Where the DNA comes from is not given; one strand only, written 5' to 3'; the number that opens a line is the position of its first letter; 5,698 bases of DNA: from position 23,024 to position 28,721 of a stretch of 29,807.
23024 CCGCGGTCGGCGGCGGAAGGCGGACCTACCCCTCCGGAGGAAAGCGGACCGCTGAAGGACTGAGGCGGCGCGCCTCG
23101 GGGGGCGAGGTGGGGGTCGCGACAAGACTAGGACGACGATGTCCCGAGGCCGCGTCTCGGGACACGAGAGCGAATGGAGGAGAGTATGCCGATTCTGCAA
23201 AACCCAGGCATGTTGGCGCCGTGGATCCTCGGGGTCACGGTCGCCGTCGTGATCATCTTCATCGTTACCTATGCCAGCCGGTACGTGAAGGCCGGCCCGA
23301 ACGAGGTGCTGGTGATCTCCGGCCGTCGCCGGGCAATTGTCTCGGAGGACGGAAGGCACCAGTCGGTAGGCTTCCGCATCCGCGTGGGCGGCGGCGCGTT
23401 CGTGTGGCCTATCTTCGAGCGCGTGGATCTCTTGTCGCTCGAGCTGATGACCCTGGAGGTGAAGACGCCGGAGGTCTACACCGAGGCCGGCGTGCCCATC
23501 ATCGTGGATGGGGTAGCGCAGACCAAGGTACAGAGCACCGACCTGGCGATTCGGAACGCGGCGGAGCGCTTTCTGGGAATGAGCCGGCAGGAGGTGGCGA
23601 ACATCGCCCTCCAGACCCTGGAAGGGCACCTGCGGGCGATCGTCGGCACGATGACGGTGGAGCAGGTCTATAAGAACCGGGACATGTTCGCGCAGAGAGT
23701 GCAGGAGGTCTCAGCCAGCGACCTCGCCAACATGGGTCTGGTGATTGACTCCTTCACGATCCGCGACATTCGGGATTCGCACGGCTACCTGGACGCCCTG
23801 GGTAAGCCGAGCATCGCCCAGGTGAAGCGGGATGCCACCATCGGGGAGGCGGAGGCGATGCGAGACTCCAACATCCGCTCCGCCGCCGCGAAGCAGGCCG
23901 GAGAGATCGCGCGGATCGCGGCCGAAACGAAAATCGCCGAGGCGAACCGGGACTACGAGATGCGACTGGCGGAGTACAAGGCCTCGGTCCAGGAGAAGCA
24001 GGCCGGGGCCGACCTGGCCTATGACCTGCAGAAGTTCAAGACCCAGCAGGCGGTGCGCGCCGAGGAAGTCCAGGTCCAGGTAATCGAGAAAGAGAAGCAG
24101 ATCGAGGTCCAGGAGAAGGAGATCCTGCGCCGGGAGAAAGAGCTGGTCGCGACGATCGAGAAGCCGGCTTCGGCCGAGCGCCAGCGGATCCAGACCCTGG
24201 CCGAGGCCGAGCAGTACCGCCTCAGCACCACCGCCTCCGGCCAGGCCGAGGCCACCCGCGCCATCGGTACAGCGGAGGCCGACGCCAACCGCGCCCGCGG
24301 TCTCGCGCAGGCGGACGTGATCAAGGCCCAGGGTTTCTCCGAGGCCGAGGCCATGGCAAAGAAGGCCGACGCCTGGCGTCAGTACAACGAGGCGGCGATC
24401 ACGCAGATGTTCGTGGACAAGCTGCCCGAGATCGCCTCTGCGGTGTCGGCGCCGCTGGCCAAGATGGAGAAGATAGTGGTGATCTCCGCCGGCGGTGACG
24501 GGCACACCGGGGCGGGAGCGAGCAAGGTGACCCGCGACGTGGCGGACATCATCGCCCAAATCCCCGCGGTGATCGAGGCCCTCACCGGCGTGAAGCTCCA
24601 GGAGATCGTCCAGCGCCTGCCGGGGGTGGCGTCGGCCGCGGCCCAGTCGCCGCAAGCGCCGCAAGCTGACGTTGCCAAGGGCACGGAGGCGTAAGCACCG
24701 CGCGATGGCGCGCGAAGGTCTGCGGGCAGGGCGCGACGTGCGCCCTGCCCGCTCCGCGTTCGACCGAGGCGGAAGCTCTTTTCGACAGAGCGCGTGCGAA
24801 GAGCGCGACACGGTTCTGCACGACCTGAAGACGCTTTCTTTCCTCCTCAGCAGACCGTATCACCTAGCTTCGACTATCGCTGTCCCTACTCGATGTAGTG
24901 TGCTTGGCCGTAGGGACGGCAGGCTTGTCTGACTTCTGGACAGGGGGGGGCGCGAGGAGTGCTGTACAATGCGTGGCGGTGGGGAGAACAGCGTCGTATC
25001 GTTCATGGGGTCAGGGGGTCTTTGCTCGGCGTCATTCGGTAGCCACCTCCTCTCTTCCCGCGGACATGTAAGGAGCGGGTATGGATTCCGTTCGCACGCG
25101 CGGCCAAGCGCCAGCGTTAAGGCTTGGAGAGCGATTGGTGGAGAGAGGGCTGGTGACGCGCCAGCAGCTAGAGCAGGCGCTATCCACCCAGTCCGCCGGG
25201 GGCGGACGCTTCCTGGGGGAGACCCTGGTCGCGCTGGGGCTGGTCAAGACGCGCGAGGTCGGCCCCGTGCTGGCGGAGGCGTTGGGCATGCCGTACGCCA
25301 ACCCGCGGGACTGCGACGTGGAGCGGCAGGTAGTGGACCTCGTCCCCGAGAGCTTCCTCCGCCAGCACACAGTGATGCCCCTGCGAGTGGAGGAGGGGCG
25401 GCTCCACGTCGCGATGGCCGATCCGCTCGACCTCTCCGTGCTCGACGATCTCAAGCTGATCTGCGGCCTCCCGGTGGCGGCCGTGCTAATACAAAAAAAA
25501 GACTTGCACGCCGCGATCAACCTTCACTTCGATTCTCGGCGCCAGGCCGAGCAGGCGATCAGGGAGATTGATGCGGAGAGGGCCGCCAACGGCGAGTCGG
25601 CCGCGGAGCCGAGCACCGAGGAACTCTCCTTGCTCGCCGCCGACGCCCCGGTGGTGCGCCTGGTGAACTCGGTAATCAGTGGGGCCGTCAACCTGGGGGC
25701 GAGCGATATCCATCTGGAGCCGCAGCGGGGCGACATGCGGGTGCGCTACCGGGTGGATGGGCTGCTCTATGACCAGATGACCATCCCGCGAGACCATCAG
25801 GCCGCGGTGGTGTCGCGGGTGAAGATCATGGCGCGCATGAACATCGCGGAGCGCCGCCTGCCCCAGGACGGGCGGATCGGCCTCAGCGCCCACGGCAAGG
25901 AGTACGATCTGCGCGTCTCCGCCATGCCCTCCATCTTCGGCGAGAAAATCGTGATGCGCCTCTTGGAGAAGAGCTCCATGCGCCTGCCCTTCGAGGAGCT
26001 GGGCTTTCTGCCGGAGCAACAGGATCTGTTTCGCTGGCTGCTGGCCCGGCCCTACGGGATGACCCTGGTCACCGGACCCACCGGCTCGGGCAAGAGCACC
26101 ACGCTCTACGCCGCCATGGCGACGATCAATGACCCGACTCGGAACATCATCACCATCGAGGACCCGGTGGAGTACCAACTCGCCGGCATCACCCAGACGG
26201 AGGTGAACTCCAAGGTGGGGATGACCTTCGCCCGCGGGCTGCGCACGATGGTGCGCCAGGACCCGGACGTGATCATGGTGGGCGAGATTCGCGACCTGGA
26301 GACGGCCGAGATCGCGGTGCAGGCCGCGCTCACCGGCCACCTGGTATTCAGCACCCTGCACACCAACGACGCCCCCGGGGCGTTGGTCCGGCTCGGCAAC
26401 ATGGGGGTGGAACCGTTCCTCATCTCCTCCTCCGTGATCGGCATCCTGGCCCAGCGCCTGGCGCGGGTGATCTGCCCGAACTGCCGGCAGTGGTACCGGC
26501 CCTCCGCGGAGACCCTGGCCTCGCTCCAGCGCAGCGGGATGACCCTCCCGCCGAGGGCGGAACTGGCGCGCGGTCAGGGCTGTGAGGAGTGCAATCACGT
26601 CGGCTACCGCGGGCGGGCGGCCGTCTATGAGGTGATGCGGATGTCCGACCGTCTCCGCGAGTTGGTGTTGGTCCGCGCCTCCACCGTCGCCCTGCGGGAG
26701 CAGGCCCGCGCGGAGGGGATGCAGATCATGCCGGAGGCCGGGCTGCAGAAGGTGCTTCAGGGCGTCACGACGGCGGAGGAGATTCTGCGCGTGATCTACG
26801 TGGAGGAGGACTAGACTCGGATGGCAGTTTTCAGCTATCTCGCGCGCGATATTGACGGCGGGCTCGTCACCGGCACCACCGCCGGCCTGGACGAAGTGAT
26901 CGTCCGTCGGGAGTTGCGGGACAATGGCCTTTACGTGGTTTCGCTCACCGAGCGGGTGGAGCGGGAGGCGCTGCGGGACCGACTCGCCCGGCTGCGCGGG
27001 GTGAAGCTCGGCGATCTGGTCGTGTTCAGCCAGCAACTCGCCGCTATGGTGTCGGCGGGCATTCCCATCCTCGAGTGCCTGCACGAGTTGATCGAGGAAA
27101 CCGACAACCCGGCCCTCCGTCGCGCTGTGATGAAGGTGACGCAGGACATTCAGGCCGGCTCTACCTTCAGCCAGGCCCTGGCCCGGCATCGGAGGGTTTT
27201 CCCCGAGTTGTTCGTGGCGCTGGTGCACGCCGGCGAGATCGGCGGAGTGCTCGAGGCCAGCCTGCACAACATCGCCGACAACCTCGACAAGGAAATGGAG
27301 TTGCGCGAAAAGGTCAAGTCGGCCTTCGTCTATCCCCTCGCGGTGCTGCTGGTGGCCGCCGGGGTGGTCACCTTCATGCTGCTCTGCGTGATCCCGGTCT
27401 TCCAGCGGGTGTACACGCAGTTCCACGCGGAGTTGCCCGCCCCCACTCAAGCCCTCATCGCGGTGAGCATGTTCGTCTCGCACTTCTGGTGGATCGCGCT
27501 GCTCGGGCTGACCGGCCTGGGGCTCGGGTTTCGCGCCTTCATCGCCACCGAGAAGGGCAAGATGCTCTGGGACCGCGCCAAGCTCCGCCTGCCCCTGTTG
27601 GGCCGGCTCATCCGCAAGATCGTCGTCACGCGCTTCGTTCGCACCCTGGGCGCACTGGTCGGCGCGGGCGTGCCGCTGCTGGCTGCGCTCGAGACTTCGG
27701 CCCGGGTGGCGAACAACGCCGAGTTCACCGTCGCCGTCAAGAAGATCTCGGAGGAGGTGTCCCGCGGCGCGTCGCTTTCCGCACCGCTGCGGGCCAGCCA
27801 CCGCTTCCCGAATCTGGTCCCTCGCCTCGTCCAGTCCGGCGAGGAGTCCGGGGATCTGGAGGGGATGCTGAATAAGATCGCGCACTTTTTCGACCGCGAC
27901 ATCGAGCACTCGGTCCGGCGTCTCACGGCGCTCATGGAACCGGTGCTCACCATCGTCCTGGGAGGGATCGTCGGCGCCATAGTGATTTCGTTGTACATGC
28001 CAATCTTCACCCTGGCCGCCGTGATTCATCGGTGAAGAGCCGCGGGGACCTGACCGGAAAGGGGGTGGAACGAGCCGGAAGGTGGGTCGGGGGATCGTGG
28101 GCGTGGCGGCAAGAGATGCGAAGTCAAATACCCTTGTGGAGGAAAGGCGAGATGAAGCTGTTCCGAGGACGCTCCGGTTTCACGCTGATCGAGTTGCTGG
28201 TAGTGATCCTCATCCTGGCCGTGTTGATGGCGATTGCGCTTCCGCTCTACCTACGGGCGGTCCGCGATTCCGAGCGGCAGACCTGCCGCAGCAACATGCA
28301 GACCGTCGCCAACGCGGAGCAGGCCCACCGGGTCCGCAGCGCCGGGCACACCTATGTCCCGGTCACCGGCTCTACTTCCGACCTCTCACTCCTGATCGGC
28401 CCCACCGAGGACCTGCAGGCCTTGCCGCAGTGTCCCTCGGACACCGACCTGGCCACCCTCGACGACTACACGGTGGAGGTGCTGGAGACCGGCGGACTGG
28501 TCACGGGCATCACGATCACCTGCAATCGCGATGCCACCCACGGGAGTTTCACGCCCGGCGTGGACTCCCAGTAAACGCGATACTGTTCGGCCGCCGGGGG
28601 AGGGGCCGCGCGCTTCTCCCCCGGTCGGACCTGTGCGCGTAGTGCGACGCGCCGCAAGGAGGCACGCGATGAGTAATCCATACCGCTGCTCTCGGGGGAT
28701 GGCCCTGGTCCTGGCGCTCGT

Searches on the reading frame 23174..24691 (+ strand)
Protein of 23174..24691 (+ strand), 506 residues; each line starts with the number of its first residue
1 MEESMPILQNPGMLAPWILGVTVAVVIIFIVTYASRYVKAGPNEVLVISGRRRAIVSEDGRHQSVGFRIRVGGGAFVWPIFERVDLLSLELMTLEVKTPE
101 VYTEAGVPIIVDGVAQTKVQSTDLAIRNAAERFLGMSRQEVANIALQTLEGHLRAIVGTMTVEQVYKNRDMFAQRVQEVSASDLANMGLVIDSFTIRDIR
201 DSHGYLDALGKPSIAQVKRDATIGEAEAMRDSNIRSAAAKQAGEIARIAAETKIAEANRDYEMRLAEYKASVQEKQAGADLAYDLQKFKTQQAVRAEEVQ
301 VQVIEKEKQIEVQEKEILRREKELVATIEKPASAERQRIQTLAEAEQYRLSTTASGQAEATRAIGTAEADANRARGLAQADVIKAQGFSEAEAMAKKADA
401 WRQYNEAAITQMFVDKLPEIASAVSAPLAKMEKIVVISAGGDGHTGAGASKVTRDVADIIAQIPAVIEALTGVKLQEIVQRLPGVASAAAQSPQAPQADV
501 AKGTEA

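Call 95: search_protein_families(library=pfam, proteins=[window:23174-24691:+], max_evalue=0.001)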
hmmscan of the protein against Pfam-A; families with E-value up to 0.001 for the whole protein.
window:23174-24691:+ (506 aa): 2 families
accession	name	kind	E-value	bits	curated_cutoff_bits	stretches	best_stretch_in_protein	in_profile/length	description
PF01145.31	Band_7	-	2.8e-28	99.6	23.6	1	47-229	2-175/176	SPFH domain / Band 7 family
PF15975.10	Flot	-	1.5e-08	35.2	27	1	367-448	2-87/124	Flotillin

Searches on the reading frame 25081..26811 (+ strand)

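Call 95: search_protein_families(library=pfam, proteins=[window:25081-26811:+], max_evalue=0.001)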
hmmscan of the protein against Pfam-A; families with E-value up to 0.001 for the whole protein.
window:25081-26811:+ (577 aa): 5 families
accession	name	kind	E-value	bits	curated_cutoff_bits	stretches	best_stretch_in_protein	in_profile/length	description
PF00437.27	T2SSE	-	2.6e-140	467.7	24.9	1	187-570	4-370/370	Type II/IV secretion system protein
PF05157.20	MshEN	-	1.7e-23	82.8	23.1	1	68-155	1-89/90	MshEN domain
PF13555.12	AAA_29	-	0.0001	22.4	27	1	324-347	21-44/61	P-loop containing region of AAA domain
PF13604.12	AAA_30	-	0.0002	21.6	27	1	311-356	4-49/191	AAA domain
PF25199.1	nSTAND_NTPase5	-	0.00072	19.8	34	0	325-364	41-81/145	Novel STAND NTPase 5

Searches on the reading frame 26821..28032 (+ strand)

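Call 95: search_protein_families(library=pfam, proteins=[window:26821-28032:+], max_evalue=0.001)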
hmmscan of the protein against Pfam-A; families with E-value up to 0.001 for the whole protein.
window:26821-28032:+ (404 aa): 1 family
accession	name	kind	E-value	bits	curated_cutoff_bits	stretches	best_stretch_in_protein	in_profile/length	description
PF00482.28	T2SSF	-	6.3e-64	214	25.2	2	69-192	1-125/125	Type II secretion system (T2SS), protein F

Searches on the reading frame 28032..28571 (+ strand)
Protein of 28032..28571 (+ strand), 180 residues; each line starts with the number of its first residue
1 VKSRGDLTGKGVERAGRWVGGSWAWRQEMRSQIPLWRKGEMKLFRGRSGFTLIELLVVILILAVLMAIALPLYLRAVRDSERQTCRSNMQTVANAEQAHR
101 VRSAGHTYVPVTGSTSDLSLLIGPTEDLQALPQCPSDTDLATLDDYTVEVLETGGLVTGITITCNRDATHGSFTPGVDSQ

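Call 95: search_protein_families(library=pfam, proteins=[window:28032-28571:+], max_evalue=0.001)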
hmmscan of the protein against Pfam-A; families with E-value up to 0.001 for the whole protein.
window:28032-28571:+ (180 aa): 1 family
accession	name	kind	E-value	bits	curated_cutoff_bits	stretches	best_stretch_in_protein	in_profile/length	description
PF07963.17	N_methyl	-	1.8e-08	34.1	21.2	1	45-70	2-27/27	Prokaryotic N-terminal methylation motif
